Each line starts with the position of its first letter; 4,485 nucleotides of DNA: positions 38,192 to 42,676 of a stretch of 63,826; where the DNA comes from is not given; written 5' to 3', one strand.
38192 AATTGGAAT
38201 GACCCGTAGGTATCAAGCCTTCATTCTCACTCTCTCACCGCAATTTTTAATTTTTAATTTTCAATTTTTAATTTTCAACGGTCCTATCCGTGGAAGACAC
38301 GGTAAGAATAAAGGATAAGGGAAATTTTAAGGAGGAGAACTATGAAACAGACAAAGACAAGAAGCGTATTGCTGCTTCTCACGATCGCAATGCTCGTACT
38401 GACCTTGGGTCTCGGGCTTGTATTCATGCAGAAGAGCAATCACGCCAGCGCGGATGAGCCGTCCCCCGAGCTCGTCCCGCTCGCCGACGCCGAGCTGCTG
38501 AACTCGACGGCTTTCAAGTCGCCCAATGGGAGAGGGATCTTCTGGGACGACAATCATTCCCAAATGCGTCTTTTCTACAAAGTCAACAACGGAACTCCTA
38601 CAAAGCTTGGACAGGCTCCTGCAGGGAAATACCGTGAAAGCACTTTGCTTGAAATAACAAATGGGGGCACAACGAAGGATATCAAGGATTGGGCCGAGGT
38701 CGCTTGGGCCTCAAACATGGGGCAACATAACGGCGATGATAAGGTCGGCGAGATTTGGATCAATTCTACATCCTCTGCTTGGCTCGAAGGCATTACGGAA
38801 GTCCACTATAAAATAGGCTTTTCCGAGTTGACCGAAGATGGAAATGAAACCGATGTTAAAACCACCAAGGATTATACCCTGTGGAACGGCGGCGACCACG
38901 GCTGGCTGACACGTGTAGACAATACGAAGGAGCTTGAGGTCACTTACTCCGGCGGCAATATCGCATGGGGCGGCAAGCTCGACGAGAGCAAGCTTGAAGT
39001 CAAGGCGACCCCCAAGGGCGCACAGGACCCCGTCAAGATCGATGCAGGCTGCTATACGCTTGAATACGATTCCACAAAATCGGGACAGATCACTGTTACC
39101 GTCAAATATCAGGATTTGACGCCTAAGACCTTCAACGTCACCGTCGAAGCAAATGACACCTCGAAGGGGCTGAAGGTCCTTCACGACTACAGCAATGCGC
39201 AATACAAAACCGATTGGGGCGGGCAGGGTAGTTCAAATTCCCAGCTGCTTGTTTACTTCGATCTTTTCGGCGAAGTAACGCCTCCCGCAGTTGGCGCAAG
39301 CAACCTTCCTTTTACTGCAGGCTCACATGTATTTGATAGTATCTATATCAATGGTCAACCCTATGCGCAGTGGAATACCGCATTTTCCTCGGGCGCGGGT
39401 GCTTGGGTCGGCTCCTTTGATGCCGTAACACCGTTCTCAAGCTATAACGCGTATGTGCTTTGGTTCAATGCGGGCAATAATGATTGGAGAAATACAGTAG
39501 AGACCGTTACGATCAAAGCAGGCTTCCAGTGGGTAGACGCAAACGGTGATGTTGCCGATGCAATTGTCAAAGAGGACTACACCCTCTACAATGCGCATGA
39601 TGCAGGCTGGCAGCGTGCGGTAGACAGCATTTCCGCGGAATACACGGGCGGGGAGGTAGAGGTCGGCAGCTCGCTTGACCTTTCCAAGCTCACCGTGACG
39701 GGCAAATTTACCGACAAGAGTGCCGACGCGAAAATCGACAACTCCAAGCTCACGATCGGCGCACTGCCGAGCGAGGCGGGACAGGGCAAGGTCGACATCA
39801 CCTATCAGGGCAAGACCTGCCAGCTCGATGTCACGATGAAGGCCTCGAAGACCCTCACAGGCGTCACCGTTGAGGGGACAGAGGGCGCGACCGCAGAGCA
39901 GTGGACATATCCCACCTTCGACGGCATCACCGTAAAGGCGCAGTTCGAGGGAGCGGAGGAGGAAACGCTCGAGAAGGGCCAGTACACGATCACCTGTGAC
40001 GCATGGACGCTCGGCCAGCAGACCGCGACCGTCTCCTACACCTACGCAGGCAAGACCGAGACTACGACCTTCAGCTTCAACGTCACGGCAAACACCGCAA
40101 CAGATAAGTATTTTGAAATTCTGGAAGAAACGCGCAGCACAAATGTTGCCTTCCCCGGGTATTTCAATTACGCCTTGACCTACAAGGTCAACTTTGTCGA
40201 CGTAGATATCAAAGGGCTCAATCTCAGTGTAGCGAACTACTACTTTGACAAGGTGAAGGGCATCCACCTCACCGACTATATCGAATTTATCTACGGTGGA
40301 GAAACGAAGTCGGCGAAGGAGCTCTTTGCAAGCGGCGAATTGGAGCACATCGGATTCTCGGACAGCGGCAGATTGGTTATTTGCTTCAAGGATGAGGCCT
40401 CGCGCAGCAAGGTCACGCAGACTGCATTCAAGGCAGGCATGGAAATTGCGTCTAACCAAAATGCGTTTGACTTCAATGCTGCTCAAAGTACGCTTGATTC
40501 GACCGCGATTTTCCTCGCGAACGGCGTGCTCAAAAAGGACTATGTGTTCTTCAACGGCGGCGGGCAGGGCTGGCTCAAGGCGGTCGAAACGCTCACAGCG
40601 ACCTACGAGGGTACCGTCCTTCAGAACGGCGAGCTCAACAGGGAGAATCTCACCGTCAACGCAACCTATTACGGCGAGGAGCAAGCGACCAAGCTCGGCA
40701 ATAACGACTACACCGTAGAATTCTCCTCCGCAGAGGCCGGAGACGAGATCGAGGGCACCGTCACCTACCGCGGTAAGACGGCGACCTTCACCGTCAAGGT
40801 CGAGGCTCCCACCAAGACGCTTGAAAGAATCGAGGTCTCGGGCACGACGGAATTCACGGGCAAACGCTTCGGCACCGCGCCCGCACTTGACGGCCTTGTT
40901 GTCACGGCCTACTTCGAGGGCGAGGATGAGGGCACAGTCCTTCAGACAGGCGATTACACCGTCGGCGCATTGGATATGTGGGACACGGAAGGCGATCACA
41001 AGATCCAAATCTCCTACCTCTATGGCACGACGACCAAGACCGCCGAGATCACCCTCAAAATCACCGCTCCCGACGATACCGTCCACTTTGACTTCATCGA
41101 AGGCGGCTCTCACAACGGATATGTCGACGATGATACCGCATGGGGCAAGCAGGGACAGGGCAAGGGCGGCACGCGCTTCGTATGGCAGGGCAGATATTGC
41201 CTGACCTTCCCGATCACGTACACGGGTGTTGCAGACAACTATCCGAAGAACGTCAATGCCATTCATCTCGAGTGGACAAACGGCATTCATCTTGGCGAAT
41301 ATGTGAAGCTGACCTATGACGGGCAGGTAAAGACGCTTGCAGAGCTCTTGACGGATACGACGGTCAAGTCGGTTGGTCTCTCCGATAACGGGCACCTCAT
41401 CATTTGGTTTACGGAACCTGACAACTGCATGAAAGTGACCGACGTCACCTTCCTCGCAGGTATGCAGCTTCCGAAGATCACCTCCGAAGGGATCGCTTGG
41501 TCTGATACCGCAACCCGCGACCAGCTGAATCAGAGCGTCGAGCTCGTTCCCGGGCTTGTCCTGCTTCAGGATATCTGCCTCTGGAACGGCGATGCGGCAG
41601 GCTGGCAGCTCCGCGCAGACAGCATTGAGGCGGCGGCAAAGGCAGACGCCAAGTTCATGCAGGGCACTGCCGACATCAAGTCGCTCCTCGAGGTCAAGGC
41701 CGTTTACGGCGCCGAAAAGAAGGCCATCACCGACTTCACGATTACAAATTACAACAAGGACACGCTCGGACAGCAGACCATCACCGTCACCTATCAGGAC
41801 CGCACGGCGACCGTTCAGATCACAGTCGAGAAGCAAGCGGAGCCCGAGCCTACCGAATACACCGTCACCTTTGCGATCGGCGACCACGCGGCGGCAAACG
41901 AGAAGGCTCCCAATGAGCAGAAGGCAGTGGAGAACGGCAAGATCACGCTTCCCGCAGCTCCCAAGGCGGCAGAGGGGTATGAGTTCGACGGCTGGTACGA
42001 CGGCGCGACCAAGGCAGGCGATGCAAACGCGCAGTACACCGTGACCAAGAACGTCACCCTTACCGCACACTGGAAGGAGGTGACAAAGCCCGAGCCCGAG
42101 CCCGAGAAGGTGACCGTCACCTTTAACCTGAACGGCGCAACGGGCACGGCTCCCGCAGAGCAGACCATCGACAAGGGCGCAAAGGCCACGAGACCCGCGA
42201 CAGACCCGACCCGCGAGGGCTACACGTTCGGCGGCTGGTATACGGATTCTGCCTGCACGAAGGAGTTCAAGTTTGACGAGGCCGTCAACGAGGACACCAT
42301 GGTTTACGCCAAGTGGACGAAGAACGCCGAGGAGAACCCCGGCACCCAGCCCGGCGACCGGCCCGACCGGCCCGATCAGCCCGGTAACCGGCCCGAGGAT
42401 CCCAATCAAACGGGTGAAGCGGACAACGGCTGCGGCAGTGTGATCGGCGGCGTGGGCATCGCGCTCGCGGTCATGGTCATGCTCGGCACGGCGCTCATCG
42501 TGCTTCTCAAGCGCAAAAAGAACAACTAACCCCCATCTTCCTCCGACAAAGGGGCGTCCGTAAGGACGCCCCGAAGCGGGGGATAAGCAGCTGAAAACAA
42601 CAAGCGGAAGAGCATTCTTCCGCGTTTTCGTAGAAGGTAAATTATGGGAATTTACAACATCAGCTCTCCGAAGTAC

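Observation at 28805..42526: Shared Cys-containing C-terminal tripartite tail on four surface proteins: candidate dedicated sorting signal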

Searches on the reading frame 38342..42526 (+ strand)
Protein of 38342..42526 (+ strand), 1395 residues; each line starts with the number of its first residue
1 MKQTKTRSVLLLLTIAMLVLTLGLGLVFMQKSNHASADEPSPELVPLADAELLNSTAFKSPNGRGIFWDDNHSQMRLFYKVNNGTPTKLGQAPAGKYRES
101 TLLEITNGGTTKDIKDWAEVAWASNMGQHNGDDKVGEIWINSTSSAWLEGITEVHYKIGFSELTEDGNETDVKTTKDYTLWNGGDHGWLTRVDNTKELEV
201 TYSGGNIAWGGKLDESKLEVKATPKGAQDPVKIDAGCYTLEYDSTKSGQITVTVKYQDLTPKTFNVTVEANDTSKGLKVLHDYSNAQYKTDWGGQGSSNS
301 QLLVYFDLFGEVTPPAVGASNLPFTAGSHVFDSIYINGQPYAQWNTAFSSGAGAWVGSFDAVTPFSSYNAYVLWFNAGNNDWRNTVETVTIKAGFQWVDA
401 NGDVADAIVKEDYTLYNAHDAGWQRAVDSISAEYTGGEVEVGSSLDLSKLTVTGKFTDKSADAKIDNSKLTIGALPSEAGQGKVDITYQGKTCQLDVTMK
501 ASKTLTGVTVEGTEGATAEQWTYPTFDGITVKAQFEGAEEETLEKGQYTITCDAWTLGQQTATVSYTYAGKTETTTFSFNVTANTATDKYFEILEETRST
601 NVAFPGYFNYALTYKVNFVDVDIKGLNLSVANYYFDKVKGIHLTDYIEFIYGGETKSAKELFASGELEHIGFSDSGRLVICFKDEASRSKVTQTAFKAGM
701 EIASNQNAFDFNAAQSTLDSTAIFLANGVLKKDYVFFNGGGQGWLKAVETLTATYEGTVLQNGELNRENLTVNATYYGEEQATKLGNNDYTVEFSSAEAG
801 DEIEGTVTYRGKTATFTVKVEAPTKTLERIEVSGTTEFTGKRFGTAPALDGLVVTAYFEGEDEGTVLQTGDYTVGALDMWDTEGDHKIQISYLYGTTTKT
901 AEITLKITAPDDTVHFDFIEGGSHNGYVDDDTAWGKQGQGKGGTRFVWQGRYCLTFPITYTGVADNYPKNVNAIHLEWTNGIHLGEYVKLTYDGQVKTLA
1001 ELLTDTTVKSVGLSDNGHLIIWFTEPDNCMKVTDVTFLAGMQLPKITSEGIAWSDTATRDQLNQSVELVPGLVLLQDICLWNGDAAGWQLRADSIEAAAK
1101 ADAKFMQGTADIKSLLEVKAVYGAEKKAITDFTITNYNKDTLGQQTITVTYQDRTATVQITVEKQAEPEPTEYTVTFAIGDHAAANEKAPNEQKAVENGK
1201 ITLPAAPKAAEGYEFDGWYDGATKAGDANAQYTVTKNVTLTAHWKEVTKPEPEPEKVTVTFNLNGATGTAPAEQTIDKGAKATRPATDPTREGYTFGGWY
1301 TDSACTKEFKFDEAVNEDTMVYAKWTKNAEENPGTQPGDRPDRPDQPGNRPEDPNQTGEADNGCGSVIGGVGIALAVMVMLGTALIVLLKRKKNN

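Call 6: search_protein_families(library=ncbifam, proteins=[window:38342-42526:+], max_evalue=10)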
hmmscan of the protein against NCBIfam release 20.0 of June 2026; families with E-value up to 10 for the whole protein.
window:38342-42526:+ (1395 aa): 3 families
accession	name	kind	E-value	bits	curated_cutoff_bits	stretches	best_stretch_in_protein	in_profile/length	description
TIGR02543.1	List_Bact_rpt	repeat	1.6e-12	47.6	20.95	2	1289-1328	1-43/44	TIGR02543 family repeat protein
TIGR01167.1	LPXTG_anchor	domain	0.031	14.9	15.9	1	1372-1394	12-34/34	LPXTG cell wall anchor domain-containing protein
NF041659.1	Papain_Inhib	equivalog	0.046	13.7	150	1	1132-1161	70-100/130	cysteine/serine endopeptidase inhibitor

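Call 7: search_protein_families(library=pfam, proteins=[window:38342-42526:+], max_evalue=0.01)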
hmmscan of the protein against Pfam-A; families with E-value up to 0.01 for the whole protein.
window:38342-42526:+ (1395 aa): 3 families
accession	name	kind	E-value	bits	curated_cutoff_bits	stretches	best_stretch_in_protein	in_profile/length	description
PF09479.16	Flg_new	-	4e-26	91.3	27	2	1258-1324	2-65/65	Listeria-Bacteroides repeat domain (List_Bact_rpt)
PF07523.18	Big_3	-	8.9e-14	52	21.2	2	207-268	8-68/68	Bacterial Ig-like domain (group 3)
PF18998.6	Flg_new_2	-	8.6e-07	29.3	23.6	1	1181-1247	9-72/73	Divergent InlB B-repeat domain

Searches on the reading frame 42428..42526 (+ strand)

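Call 6: search_protein_families(library=ncbifam, proteins=[window:42428-42526:+], max_evalue=10)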
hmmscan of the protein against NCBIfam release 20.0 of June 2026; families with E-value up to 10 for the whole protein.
seq(33 aa): 6 families
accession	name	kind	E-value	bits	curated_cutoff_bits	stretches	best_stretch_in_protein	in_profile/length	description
TIGR01167.1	LPXTG_anchor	domain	0.012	16.2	15.9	1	9-32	11-34/34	LPXTG cell wall anchor domain-containing protein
NF033507.3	Loki-CTERM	subfamily_domain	0.038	14.3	19.9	1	14-32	8-26/27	Loki-CTERM sorting domain-containing protein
NF033846.1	Rumino_NPXTG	domain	0.078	13.3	23.5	1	3-31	5-30/30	NPXTG-anchored protein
TIGR03382.1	GC_trans_RRR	domain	0.19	12.4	15.85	1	1-23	1-21/27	MYXO-CTERM sorting domain-containing protein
NF045529.2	Heimdall-CTERM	domain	0.33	11.5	24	1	15-31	10-26/26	Heimdall-CTERM domain-containing surface protein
TIGR02595.1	PEP_CTERM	domain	5.1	8.2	16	0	16-31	9-24/24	PEP-CTERM sorting domain-containing protein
